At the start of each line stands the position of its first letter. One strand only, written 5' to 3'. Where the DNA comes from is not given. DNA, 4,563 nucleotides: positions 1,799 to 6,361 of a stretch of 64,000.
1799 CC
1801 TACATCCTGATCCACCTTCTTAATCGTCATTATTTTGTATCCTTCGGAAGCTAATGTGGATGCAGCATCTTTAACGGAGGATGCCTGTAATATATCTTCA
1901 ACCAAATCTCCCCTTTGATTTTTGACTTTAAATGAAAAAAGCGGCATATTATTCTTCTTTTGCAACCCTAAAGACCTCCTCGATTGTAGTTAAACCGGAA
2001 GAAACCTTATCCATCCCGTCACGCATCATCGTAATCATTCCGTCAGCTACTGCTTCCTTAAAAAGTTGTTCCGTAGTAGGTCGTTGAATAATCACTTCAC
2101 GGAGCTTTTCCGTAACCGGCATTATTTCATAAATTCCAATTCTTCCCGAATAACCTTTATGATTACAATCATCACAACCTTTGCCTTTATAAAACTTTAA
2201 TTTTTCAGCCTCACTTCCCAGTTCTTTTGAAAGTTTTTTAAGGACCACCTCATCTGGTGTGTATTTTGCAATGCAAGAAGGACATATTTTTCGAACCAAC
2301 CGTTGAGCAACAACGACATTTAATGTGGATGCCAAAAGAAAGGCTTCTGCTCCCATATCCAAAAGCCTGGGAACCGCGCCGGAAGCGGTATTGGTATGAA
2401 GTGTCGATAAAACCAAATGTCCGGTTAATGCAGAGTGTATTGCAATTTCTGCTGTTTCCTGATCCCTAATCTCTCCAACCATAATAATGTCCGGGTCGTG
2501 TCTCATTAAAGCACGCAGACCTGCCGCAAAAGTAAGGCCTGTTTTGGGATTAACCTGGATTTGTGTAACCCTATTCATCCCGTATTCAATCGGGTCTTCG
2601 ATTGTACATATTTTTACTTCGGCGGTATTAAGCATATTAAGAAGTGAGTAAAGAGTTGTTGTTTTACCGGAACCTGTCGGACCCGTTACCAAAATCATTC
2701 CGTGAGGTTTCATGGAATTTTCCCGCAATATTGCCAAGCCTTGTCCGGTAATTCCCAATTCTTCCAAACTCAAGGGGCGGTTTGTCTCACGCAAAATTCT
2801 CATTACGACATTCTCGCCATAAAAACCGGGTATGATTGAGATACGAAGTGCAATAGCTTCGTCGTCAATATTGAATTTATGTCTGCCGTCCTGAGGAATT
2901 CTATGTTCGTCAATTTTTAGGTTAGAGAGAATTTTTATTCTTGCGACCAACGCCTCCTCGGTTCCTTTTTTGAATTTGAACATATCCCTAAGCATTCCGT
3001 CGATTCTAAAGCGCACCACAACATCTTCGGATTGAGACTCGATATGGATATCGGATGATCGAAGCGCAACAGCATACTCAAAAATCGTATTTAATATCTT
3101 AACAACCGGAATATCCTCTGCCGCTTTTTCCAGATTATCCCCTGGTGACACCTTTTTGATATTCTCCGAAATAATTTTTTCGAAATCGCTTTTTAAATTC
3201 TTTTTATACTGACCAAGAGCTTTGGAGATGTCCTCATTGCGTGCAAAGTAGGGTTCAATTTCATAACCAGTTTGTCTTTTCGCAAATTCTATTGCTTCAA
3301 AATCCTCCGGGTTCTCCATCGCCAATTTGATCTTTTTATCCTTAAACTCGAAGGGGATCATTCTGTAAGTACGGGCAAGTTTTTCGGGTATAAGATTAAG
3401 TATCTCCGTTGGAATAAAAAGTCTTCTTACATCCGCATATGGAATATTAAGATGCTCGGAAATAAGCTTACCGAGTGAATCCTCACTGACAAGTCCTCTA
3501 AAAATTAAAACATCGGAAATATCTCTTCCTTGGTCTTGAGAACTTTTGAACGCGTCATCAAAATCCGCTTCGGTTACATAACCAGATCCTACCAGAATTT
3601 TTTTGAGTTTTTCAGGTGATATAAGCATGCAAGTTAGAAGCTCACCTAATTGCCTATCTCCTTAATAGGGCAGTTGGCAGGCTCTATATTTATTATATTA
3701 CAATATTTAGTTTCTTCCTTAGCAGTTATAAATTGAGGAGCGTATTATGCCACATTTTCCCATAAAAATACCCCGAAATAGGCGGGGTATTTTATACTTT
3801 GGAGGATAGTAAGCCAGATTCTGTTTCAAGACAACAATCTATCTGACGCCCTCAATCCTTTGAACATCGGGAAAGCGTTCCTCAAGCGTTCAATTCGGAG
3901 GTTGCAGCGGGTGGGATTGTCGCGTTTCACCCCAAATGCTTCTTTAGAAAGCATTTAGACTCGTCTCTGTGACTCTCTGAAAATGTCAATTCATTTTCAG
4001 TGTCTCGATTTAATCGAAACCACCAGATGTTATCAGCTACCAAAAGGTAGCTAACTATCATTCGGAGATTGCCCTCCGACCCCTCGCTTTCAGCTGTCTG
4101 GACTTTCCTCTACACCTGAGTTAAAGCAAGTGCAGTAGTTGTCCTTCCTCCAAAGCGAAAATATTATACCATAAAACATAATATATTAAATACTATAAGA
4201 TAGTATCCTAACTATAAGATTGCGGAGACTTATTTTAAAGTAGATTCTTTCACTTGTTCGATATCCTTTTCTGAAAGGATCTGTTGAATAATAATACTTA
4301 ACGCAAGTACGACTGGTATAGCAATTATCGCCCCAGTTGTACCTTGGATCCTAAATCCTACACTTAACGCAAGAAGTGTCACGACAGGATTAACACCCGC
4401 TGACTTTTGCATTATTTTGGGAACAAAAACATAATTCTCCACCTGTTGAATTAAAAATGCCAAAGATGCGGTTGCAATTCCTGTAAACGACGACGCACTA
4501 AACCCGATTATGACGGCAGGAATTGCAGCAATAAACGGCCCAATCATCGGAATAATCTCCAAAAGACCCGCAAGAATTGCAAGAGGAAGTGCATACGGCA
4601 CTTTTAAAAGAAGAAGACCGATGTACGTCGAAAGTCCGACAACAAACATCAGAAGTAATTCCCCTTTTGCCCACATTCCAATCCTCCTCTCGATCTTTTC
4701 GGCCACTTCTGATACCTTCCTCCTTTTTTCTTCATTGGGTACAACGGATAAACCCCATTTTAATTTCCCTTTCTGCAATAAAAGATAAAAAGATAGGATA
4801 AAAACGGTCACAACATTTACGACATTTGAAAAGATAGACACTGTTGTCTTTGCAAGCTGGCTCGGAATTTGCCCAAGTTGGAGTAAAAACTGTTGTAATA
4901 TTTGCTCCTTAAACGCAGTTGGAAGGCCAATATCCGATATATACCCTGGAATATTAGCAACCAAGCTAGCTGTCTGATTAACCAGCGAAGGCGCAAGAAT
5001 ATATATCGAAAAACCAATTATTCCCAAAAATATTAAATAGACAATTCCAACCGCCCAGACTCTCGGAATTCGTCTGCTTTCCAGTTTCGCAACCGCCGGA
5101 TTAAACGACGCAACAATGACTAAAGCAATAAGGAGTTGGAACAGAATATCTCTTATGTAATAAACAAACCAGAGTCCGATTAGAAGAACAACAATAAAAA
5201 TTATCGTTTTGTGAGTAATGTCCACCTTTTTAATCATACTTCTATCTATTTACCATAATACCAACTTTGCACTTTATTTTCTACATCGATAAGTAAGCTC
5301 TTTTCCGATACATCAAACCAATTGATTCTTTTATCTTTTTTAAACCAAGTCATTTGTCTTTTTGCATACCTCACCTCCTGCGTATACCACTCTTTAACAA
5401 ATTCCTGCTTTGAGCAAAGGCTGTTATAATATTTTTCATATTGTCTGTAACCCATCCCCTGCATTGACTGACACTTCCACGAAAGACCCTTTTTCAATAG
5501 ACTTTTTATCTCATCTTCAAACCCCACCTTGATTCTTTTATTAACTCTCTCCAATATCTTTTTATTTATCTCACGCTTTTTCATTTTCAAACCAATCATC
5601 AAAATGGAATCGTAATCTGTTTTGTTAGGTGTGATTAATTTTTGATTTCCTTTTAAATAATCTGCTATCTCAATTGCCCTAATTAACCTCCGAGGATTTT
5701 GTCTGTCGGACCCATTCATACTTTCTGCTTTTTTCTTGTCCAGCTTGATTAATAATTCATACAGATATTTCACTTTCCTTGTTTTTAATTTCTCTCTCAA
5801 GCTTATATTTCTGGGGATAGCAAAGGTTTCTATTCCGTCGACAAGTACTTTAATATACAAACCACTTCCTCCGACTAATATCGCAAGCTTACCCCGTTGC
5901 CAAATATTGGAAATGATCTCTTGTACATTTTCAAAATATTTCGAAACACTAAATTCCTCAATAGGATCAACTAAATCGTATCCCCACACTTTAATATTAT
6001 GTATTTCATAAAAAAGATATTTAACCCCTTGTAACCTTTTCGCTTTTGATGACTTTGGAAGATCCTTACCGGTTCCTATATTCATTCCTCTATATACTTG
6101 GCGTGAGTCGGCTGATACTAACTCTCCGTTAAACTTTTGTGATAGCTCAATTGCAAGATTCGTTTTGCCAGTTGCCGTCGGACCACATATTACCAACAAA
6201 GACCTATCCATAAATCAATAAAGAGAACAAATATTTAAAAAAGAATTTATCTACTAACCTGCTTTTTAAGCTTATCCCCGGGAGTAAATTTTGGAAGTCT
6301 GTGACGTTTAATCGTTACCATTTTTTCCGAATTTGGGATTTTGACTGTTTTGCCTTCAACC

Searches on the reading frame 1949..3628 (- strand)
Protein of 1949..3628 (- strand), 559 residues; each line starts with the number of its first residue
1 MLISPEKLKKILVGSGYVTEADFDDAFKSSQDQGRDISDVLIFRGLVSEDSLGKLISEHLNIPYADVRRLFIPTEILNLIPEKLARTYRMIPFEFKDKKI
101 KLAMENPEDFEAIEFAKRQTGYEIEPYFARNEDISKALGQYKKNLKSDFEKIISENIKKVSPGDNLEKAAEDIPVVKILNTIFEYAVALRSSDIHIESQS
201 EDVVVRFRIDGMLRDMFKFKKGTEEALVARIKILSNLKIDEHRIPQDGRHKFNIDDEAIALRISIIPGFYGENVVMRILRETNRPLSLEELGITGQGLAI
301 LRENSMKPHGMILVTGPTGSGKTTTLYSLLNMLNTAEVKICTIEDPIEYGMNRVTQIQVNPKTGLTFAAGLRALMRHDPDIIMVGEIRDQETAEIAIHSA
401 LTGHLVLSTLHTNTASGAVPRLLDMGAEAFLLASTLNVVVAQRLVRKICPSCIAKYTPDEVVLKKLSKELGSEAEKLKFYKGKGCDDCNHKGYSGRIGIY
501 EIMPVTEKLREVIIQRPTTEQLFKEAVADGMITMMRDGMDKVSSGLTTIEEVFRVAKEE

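Call 6: search_protein_families(library=pfam, proteins=[window:1949-3628:-], max_evalue=0.01)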
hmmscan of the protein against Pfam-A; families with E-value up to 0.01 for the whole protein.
window:1949-3628:- (559 aa): 14 families
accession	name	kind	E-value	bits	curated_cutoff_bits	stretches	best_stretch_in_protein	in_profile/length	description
PF00437.27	T2SSE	-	2.4e-131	438.2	24.9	1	169-554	2-370/370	Type II/IV secretion system protein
PF05157.20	MshEN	-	3.5e-16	59.4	23.1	1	60-144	1-86/90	MshEN domain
PF13401.12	AAA_22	-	8e-05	23.4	27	1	309-345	5-33/130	AAA domain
PF20720.3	nSTAND3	-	0.00029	21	27.2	1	307-346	15-54/155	Novel STAND NTPase 3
PF13555.12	AAA_29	-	0.00091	19.4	27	1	305-333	18-46/61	P-loop containing region of AAA domain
PF25199.1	nSTAND_NTPase5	-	0.00095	19.5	34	1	301-349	32-82/145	Novel STAND NTPase 5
PF03266.21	NTPase_1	-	0.0018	18.6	23.9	0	312-341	2-31/168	NTPase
PF12775.13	AAA_7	-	0.0018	18.3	25.8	1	303-343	27-67/181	P-loop containing dynein motor region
PF13086.12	AAA_11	-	0.0026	18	27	1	304-334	12-42/257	AAA domain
PF13191.12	AAA_16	-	0.0047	17.9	32.6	1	308-337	24-52/167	AAA ATPase domain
PF03205.20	MobB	-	0.006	16.9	26.6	0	312-344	2-34/133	Molybdopterin guanine dinucleotide synthesis protein B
PF13604.12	AAA_30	-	0.0069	16.6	27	0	301-340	10-49/191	AAA domain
PF13245.12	AAA_19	-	0.0075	16.9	25.1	0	307-338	9-40/134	AAA domain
PF00005.33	ABC_tran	-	0.0093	17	25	0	306-346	8-48/137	ABC transporter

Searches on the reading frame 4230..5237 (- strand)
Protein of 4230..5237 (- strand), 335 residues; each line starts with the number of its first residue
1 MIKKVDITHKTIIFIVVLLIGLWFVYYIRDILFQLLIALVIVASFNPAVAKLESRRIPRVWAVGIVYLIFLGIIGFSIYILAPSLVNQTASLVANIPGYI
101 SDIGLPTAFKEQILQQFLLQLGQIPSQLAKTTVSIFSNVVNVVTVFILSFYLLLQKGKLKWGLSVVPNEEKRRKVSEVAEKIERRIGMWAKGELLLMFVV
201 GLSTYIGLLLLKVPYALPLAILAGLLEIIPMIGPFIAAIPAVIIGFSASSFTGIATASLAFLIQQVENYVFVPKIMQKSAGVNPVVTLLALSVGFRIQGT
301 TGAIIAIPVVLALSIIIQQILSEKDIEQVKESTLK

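Call 6: search_protein_families(library=pfam, proteins=[window:4230-5237:-], max_evalue=0.01)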
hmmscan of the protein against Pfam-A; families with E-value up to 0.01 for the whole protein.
window:4230-5237:- (335 aa): 1 family
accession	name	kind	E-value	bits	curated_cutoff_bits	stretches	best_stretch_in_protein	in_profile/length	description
PF01594.21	AI-2E_transport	-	2.1e-60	205.1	34.3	1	13-320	3-326/327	AI-2E family transporter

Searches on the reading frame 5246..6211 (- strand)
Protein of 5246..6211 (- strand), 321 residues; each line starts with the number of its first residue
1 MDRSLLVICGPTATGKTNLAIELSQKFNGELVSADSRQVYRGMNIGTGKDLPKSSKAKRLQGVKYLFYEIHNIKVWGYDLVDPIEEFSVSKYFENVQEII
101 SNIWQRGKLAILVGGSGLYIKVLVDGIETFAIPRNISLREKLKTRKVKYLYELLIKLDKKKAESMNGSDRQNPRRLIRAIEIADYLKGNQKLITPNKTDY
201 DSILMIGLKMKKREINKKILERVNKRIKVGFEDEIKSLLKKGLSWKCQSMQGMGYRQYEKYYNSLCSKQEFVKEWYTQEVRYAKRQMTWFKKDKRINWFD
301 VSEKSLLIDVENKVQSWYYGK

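Call 6: search_protein_families(library=pfam, proteins=[window:5246-6211:-], max_evalue=0.01)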
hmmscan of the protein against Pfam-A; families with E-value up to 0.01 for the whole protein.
window:5246-6211:- (321 aa): 3 families
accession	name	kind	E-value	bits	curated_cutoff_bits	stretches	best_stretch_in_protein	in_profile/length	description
PF01715.23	IPPT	-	8.7e-54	183.2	23.6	1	38-293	1-243/243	IPP transferase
PF01745.22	IPT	-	4.4e-06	26.7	20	1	5-54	3-52/233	Isopentenyl transferase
PF13671.12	AAA_33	-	0.0052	17.5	27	1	5-39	1-33/143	AAA domain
